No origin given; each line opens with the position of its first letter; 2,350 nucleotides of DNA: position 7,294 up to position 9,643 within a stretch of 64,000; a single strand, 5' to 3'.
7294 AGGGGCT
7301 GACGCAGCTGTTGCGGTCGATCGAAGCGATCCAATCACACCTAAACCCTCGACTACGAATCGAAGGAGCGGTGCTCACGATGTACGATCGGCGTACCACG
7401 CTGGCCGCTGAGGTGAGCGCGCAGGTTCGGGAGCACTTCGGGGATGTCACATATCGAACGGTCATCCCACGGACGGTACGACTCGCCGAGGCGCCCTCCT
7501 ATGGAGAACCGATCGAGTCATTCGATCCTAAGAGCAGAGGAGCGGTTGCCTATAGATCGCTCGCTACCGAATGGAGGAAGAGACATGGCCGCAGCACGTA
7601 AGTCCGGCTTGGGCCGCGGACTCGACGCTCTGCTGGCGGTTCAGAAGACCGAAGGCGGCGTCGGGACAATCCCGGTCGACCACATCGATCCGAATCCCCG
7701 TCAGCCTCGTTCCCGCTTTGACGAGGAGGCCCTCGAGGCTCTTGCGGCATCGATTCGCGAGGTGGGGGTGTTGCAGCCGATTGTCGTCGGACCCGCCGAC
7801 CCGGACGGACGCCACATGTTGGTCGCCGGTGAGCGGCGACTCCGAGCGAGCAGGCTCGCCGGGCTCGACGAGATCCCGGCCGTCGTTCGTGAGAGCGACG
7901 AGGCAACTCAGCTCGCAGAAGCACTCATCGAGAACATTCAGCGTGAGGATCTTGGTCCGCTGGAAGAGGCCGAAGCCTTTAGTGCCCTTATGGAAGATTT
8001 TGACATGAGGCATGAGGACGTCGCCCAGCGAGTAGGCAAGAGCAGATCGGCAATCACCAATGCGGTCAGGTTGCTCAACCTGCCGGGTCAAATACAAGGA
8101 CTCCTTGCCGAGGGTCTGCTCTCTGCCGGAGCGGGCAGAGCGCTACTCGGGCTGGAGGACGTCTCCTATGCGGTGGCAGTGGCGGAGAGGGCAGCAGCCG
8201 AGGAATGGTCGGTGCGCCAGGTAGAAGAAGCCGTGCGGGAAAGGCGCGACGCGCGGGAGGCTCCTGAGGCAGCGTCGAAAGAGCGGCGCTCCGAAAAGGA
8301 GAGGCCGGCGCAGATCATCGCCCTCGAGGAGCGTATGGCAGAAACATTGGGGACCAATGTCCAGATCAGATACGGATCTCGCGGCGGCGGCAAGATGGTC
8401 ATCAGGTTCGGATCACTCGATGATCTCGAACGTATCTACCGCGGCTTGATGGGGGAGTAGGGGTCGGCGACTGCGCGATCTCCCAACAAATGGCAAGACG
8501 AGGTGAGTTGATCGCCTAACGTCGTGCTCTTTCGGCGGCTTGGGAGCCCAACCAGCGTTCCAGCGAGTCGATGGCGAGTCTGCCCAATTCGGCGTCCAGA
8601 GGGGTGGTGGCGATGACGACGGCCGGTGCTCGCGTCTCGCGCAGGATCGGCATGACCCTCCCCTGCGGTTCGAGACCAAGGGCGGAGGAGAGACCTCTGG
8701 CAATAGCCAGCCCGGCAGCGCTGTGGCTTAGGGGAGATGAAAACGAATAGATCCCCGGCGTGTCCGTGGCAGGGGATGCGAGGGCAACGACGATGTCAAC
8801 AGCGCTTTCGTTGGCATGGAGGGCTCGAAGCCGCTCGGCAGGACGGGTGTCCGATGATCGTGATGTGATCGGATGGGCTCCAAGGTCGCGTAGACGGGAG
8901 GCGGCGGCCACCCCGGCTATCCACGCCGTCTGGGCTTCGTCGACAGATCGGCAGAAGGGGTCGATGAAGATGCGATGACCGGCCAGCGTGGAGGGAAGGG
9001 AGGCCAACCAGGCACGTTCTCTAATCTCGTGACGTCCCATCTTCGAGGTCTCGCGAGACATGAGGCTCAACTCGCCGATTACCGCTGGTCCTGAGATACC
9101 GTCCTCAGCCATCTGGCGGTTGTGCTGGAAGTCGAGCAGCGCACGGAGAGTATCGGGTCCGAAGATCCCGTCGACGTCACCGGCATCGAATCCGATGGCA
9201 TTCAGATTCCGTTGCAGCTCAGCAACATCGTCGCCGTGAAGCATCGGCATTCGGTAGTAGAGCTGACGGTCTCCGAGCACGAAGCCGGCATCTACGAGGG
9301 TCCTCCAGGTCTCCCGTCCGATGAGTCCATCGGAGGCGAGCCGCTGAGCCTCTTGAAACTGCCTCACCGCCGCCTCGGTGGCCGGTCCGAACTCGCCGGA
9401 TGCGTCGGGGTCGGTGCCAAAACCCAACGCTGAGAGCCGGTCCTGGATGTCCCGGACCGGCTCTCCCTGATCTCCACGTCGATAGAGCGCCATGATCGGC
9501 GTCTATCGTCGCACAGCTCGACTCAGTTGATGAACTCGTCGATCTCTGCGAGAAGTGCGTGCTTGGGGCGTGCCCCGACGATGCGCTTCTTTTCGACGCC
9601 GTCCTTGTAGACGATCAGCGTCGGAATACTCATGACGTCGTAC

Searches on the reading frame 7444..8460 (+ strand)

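Call 66: search_protein_families(library=pfam, proteins=[window:7444-8460:+], max_evalue=0.00001)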
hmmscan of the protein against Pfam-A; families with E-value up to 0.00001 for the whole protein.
window:7444-8460:+ (338 aa): 3 families
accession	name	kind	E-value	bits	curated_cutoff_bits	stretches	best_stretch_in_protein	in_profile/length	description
PF17762.8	HTH_ParB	-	7.9e-33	113.1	22.6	1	168-267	1-100/102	ParB HTH domain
PF02195.25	ParB_N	-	1.1e-30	105.9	26.3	1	75-166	5-95/95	ParB N-terminal domain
PF23552.2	ParB_C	-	1.6e-15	56.7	23.8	1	289-333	3-47/50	ParB dimerisation domain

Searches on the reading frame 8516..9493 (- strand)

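Call 66: search_protein_families(library=pfam, proteins=[window:8516-9493:-], max_evalue=0.00001)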
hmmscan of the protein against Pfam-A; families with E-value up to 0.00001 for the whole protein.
window:8516-9493:- (325 aa): 3 families
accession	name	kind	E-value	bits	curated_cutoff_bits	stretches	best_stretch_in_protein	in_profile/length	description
PF01471.23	PG_binding_1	-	1e-33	115.7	23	2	9-66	1-57/57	Putative peptidoglycan binding domain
PF08823.16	PG_binding_2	-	5.6e-07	30.2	21.1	0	85-124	13-52/74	Putative peptidoglycan binding domain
PF09374.15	PG_binding_3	-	1.1e-06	29.2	24.6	0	92-120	5-32/76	Predicted Peptidoglycan domain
